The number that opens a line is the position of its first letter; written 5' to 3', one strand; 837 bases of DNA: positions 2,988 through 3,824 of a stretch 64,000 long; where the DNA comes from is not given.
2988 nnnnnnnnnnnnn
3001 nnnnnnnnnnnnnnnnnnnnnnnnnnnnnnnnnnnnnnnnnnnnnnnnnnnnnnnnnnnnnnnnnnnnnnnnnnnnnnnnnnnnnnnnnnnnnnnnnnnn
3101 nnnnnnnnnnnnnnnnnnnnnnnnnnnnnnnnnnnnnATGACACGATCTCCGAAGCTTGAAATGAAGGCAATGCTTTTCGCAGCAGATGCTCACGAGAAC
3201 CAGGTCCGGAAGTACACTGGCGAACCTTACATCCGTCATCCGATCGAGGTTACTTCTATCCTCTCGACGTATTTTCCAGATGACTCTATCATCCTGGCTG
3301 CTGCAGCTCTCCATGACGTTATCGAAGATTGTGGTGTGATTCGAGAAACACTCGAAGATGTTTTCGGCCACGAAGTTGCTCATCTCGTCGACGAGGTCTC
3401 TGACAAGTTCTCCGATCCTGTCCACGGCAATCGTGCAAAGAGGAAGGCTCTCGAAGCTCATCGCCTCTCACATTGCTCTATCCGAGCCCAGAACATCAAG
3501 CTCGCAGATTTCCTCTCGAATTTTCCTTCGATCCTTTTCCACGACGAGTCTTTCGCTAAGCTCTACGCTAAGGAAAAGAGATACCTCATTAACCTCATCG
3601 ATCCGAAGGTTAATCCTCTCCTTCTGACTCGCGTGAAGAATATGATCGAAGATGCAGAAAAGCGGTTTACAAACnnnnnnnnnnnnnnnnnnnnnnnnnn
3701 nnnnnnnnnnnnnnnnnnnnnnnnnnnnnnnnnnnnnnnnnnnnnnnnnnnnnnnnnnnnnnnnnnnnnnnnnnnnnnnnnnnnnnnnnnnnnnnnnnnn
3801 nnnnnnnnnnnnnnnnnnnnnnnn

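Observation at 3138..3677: Phage-encoded SpoT/Mesh1-type (p)ppGpp hydrolase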

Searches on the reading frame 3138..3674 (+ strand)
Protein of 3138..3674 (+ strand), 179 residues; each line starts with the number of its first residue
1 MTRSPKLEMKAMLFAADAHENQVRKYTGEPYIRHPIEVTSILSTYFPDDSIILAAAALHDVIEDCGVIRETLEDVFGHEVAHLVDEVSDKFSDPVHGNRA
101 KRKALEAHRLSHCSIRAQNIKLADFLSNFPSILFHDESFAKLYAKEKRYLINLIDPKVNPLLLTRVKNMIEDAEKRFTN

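Call 3: search_protein_families(library=pfam, proteins=[window:3138-3674:+], max_evalue=1)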
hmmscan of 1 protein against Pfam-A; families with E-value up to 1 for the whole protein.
window:3138-3674:+ (179 aa): 2 families
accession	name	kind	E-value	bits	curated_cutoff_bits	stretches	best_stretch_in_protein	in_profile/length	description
PF13328.12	HD_4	-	2.5e-16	60.2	27.2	1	11-132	1-127/156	HD domain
PF01966.28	HD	-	0.00072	20.3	22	1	31-127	1-114/116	HD domain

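Call 4: search_protein_families(library=phrogs, proteins=[window:3138-3674:+], max_evalue=0.1)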
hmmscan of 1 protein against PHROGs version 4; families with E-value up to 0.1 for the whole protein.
window:3138-3674:+ (179 aa): 5 families
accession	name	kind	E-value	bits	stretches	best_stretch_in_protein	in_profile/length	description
phrog_990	-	other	1.8e-35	123.9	1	4-175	151-315/374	metal-dependent phosphohydrolase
phrog_32047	-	other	7.7e-25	88.8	1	11-174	27-217/301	phosphohydrolase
phrog_15275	-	unknown function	1.7e-08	35.4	1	9-130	31-149/223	-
phrog_30929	-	unknown function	2.1e-05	24.6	1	10-72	240-299/413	-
phrog_1061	-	unknown function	0.07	14.4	1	111-154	60-103/135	-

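Call 5: search_protein_families(library=ncbifam, proteins=[window:3138-3674:+], max_evalue=1)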
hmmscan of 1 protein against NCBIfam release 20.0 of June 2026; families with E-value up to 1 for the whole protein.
window:3138-3674:+ (179 aa): 2 families
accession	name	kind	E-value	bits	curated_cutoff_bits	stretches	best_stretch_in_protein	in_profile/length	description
TIGR00691.1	spoT_relA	subfamily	1.1e-25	90.1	499.2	1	11-172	1-159/687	RelA/SpoT family protein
NF008303.0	PRK11092.1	equivalog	1.1e-18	66.8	947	1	10-125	25-140/702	bifunctional GTP diphosphokinase/guanosine-3',5'-bis pyrophosphate 3'-pyrophosphohydrolase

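Call 6: search_solved_structures(query=window:3138-3674:+, max_evalue=1, show_alignments=3)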
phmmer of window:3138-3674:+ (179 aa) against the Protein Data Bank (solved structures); distinct sequences matched with E-value up to 1: 23.
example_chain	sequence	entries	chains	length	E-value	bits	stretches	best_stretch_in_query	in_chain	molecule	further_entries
8acu_A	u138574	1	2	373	3.8e-17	65.9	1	10-179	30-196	GTP pyrophosphokinase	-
6yxa_A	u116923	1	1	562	9.5e-17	64.6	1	10-179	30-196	GTP pyrophosphokinase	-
5xnx_A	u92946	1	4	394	6.4e-16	61.9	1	11-173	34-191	Bifunctional (p)ppGpp synthase/hydrolase RelA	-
3nqw_A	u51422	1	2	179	1.5e-15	60.7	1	9-132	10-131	CG11900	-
3nr1_A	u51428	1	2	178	4.1e-15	59.3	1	9-130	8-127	HD domain-containing protein 3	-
8fr8_I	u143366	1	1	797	5e-15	59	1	9-172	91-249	GTP pyrophosphokinase RelA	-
1vj7_A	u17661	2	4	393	1.8e-14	57.2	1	9-179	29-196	Bifunctional RELA/SPOT | Bifunctional (p)ppGpp synthase/hydrolase RelA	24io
7ohg_A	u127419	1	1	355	3.8e-14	56.1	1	10-146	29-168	Guanosine-3',5'-bis(Diphosphate) 3'-pyrophosphohydrolase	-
6s2t_A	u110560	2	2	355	3.8e-14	56.1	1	10-146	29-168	(P)ppGpp synthetase I, SpoT/RelA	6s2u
6s2v_A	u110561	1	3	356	3.9e-14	56.1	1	10-146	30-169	(P)ppGpp synthetase I, SpoT/RelA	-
5vxa_A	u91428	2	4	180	3.9e-14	56.1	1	9-130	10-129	Guanosine-3',5'-bis(diphosphate) 3'-pyrophosphohydrolase MESH1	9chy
9s6k_B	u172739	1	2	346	6.6e-14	55.3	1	9-129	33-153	GTP pyrophosphokinase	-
7oiw_A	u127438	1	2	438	1.2e-12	51.3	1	9-172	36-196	GTP pyrophosphokinase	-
4yf1_A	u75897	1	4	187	2.2e-12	50.4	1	10-136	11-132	Lmo0812 protein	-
7qoc_A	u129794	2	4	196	4.2e-12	49.5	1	2-134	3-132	Guanosine polyphosphate pyrophosphohydrolases/synthetases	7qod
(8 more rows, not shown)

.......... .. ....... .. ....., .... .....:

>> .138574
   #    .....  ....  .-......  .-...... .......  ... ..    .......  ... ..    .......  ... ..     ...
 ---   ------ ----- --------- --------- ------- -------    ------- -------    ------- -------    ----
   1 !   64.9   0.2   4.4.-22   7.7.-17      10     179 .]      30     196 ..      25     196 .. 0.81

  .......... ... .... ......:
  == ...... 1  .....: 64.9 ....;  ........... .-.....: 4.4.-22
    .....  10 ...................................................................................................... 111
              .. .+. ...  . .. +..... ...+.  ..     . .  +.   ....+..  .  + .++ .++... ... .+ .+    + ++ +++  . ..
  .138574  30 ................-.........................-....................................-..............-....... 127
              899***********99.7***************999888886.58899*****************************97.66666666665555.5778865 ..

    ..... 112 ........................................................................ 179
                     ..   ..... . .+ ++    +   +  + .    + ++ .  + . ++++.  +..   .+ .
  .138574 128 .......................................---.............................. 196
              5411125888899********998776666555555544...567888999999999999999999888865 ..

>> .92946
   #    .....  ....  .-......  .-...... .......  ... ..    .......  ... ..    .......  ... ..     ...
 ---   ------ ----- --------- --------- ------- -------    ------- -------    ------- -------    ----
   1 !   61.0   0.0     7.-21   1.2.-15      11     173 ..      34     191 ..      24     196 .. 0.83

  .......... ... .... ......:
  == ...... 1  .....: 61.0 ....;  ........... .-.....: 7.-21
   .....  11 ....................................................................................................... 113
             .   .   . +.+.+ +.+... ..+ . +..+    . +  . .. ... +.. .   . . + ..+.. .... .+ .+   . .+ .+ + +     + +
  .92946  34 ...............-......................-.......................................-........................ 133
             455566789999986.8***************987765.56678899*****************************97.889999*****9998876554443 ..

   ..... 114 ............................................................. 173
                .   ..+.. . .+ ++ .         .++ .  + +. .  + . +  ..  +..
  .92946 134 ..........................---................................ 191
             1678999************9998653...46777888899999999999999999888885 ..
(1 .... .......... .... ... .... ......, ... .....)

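Call 8: search_dna_similar(query=window:3138-3674:+, collection=phages, mode=protein, max_rows=40)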
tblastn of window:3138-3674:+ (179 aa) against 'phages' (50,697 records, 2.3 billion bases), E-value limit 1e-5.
Records with a match: 260; places in all: 262; records where one place covers at least 80% of the query: 122.
Best place of each record, by identity: >=99% 4; 95-99% 2; <60% 254.
By first word of the organism name: Pseudomonas 69; Erwinia 46; Bacteriophage 18; Serratia 15; Rhizobium 13; Caulobacter 13; Vibrio 8; Dickeya 8; Klebsiella 8; Salmonella 8; and 24 more.
By host as written in the record: Erwinia amylovora 41; - 39; Pseudomonas aeruginosa 23; Klebsiella pneumoniae 9; Pseudomonas aeruginosa PAO1 8; Listeria monocytogenes 7; Caulobacter vibrioides CB15 7; Dickeya solani MK10 6; and 79 more.
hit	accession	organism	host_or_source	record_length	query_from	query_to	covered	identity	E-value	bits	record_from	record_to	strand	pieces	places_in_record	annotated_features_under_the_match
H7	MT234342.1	Agrobacterium phage OLIVR5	Rhizogenic Agrobacterium biovar 1 ...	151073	1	179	100%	100.0%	1e-116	368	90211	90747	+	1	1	bifunctional (p)ppGpp synthetase/guanosine-3',5'-bis(diphosphate) ... | ssDNA binding protein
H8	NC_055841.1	Agrobacterium phage OLIVR5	Rhizogenic Agrobacterium biovar 1 ...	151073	1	179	100%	100.0%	1e-116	368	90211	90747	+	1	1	bifunctional (p)ppGpp synthetase/guanosine-3',5'-bis(diphosphate) ... | ssDNA binding protein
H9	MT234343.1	Agrobacterium phage OLIVR6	Rhizogenic Agrobacterium biovar 1 ...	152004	1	179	100%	100.0%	1e-116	368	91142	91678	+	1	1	bifunctional (p)ppGpp synthetase/guanosine-3',5'-bis(diphosphate) ... | ssDNA binding protein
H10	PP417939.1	Rhizobium phage IC12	Agrobacterium radiobacter M13 (synonym: ...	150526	1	179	100%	99.4%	7e-116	366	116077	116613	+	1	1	phosphohydrolase | hypothetical protein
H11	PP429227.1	Rhizobium phage IG49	Agrobacterium radiobacter PL17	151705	1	179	100%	98.3%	8e-114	360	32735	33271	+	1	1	phosphohydrolase | hypothetical protein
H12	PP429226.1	Rhizobium phage LG08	Agrobacterium radiobacter PL13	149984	1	179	100%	97.8%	8e-114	360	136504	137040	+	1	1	phosphohydrolase | hypothetical protein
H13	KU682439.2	Stenotrophomonas phage vB_SmaS-DLP_6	Stenotrophomonas maltophilia D1571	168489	6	154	83%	48.7%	9e-33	128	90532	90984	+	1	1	guanosine-3',5'-bis(diphosphate) 3'-pyrophosphohydrolase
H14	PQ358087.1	Phage TPWB-08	Tabanus par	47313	7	173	93%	41.4%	2e-26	110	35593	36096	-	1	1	phosphohydrolase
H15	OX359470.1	Ochrobactrum phage ORM_20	-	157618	1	163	91%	40.9%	1e-29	119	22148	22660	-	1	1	metal-dependent phosphohydrolase | hypothetical protein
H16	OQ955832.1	Escherichia phage vB_EcoS_PJ16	Multidrug resistant Escherichia coli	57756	7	179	97%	38.3%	2e-23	101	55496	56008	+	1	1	PJ16_095: polyphosphate hydrolase | PJ16_094: hypothetical protein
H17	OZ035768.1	Sashavirus 536P12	-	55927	9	179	96%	38.1%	1e-23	102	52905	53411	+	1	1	record has no annotation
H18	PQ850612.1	Escherichia phage KarinMuster_Bas82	Escherichia coli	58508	9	179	96%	38.1%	2e-23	101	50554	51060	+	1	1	metal-dependent phosphohydrolase | hypothetical protein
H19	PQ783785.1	Escherichia phage PDP46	Escherichia coli HS(pFamp)R (ATCC ...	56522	14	179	93%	39.3%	1e-23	102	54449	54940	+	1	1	RelA/SpoT family (p)ppGpp synthetase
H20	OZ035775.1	Sashavirus BDX09P1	-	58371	7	179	96%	37.8%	2e-17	111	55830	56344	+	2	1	record has no annotation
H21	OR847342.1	Listeria phage LM 4-11-1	Listeria monocytogenes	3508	10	179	95%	38.2%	5e-17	83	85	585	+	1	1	record has no annotation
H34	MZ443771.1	Erwinia phage pEa_SNUABM_20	Erwinia amylovora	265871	11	175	92%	37.4%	6e-18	86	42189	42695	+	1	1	hypothetical protein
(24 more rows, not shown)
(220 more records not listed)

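Call 16: search_solved_structures(query=window:3138-3674:+, max_evalue=1e-14, show_alignments=5)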
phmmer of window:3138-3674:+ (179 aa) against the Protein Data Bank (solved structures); distinct sequences matched with E-value up to 1e-14: 6.
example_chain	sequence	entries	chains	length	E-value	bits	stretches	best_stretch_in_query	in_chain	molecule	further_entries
8acu_A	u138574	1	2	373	3.8e-17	65.9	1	10-179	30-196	GTP pyrophosphokinase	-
6yxa_A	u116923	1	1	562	9.5e-17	64.6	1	10-179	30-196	GTP pyrophosphokinase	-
5xnx_A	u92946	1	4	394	6.4e-16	61.9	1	11-173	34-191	Bifunctional (p)ppGpp synthase/hydrolase RelA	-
3nqw_A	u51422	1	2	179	1.5e-15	60.7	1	9-132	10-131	CG11900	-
3nr1_A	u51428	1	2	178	4.1e-15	59.3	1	9-130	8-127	HD domain-containing protein 3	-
8fr8_I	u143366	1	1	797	5e-15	59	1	9-172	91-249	GTP pyrophosphokinase RelA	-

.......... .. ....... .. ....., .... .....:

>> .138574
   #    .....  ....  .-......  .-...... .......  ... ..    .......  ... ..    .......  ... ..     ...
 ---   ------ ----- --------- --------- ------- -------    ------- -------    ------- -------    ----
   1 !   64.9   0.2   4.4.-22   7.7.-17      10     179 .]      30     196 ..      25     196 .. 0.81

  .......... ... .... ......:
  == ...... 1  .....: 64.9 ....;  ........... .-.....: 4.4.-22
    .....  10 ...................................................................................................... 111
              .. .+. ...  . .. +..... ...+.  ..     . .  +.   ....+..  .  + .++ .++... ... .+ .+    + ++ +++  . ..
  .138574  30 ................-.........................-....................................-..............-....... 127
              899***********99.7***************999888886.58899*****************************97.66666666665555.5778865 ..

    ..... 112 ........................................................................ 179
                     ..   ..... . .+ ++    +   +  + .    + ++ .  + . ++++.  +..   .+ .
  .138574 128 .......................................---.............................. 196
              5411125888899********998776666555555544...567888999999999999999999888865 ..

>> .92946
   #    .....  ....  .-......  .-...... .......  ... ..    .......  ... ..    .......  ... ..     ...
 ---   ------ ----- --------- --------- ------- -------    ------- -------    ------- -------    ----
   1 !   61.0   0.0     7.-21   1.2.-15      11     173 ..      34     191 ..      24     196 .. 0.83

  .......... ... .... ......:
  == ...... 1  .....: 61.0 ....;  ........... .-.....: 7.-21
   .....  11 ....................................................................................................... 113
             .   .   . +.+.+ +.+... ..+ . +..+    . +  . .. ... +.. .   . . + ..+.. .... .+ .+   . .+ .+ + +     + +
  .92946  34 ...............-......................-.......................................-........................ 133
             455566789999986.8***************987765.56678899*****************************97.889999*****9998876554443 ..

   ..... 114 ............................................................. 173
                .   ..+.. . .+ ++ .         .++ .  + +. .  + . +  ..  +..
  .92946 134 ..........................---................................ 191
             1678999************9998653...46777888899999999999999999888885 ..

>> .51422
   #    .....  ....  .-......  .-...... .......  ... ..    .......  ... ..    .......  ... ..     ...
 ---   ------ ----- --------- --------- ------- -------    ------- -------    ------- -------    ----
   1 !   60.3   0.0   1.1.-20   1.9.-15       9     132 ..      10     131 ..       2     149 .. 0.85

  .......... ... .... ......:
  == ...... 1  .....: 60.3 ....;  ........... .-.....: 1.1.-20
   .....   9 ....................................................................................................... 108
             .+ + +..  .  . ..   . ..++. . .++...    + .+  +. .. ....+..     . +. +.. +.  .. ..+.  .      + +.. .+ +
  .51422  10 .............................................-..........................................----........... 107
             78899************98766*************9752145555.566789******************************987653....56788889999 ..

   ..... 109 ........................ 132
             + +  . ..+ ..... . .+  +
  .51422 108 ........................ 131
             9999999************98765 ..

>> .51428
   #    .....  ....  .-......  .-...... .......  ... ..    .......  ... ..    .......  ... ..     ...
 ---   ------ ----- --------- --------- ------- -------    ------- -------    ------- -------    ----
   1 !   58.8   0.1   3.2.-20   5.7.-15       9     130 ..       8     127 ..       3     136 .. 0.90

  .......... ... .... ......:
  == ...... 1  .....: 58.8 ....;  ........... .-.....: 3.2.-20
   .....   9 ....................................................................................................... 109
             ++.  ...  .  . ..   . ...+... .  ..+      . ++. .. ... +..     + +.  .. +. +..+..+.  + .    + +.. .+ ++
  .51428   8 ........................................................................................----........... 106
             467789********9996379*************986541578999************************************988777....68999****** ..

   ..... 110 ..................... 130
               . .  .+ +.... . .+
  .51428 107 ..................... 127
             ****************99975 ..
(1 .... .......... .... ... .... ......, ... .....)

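Call 20: find_homologous_proteins(query=window:3138-3674:+, max_evalue=0.00001)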
Query window:3138-3674:+ (179 aa): 33 proteins with E <= 0.00001 among 171 candidates.
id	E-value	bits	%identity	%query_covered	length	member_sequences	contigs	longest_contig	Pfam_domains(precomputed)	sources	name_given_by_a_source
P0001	2.3e-110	384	98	100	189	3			PF13328.13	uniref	uniref:Phosphohydrolase n=1 Tax=Rhizobium phage LG08 TaxID=3129229 RepID=A0AAU8HYV8_9CAUD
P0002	2.0e-35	140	54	83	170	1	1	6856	PF13328.13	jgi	jgi:(p)ppGpp synthase/HD superfamily hydrolase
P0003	4.3e-35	139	54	83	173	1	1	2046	PF13328.13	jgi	-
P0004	6.4e-34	135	51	83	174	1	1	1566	PF13328.13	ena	-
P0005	1.6e-33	134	53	83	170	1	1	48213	PF13328.13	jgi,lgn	jgi:(p)ppGpp synthase/HD superfamily hydrolase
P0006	4.4e-32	129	54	77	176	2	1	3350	PF13328.13,PF01966.29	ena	-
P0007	1.8e-31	127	45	92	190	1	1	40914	PF13328.13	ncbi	-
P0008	4.4e-31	126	49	83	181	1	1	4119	PF13328.13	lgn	-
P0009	5.0e-31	126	42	93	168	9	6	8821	PF13328.13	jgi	jgi:(p)ppGpp synthase/HD superfamily hydrolase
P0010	7.6e-29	119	42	91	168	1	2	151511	PF13328.13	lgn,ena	-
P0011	9.8e-29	118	46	88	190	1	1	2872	PF13328.13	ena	-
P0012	1.4e-28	118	43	91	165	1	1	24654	PF13328.13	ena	-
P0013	1.6e-28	118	42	97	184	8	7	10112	PF13328.13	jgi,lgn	jgi:(p)ppGpp synthase/HD superfamily hydrolase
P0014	1.6e-27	114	47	79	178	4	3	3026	PF13328.13,PF01966.29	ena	-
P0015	7.6e-27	112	47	83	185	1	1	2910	PF13328.13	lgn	-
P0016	1.2e-26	112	46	85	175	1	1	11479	PF13328.13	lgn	-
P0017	5.1e-26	109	41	94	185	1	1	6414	PF13328.13,PF01966.29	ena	-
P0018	8.8e-26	109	45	89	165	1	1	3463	PF13328.13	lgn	-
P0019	9.3e-26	109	44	75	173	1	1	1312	PF13328.13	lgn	-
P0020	1.4e-25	108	44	92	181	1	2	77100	PF13328.13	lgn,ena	-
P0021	6.2e-25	106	47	80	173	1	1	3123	PF13328.13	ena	-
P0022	3.3e-23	100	41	88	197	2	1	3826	PF13328.13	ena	-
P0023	6.3e-23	99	39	94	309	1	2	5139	PF13328.13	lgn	-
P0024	4.1e-22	97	42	83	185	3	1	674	PF13328.13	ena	-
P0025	5.9e-22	96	43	80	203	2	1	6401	PF13328.13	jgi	jgi:(p)ppGpp synthase/HD superfamily hydrolase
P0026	8.0e-22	96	42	83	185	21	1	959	PF13328.13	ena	-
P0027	1.5e-21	95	42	83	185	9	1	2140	PF13328.13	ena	-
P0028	3.1e-21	94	43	81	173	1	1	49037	PF13328.13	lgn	-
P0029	3.9e-21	94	43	85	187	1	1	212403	PF13328.13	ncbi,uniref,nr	ncbi:HD domain-containing protein (plasmid) [Halopseudomonas sp. SMJS2]|uniref:HD domain-containing 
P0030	2.2e-19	88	40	87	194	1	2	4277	PF13328.13,PF01966.29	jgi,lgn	-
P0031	4.2e-19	87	36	86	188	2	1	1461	PF13328.13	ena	-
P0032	8.9e-19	86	37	98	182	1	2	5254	PF13328.13,PF01966.29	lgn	-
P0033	1.0e-18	86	42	79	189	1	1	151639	PF13328.13,PF01966.29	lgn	-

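Call 38: predict_structure(alignment_id=A1)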
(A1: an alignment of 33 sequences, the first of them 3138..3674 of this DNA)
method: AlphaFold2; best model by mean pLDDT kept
length: 179 residues; sequences in the alignment: 33
mean_pLDDT: 96.5   pTM: 0.91
mean pLDDT of the five models: 96.5, 96.2, 95.9, 95.8, 95.7
residues with pLDDT >= 90: 173; 70-90: 2; 50-70: 3; < 50: 1
segments of 3 or more residues with pLDDT < 50: none
pLDDT, mean of each block of 10 residues (from residue 1): 81 98 96 98 98 98 97 98 98 95 97 98 98 97 97 98 98 95
secondary structure, 60 per line:
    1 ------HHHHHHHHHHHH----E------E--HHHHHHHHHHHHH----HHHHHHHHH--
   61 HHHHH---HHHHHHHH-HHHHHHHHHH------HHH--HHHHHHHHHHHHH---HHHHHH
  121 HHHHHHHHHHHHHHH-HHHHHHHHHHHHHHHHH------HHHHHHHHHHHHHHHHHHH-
elements in order: H7-18 H33-45 H50-58 H61-65 H69-76 H78-87 H99-111 H115-135 H137-153 H160-178
